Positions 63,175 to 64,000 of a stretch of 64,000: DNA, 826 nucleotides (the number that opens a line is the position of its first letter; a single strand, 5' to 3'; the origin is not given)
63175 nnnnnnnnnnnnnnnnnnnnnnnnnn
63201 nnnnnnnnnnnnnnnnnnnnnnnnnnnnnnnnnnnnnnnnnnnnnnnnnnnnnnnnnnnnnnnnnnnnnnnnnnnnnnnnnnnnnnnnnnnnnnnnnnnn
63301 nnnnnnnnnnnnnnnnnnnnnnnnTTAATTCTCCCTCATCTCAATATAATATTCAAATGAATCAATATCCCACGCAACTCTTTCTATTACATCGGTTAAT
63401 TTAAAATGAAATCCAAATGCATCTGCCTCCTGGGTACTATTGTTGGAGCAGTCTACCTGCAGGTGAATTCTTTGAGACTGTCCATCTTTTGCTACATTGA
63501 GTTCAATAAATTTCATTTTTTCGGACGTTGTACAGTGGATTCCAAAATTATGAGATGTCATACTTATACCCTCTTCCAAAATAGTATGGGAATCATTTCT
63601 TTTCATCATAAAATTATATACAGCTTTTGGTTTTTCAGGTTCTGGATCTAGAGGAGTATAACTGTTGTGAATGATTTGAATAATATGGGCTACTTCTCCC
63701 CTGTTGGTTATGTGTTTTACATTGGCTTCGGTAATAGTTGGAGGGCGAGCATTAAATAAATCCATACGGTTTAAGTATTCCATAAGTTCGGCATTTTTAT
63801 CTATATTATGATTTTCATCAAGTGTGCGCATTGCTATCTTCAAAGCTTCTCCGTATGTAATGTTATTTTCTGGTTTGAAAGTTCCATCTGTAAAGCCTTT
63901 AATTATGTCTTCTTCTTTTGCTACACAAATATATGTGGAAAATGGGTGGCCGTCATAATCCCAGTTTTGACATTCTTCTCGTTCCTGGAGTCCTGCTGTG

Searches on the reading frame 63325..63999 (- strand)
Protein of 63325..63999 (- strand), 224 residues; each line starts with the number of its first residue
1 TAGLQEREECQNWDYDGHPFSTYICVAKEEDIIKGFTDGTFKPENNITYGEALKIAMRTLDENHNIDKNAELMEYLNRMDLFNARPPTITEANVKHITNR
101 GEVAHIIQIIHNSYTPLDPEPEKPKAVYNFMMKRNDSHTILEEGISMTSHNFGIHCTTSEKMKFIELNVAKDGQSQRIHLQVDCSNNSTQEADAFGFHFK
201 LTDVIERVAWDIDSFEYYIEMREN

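Call 5: search_protein_families(library=pfam, proteins=[window:63325-63999:-], max_evalue=1)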
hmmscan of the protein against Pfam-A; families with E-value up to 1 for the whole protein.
window:63325-63999:- (224 aa): 2 families
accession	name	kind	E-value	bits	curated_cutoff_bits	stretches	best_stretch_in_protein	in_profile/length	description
PF00395.25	SLH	-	8.7e-10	38.9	20.8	1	14-52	4-43/44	S-layer homology domain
PF06278.16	CNDH2_N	-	0.089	13.3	32.3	1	56-82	9-35/117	Condensin II complex subunit CAP-H2 or CNDH2, N-terminal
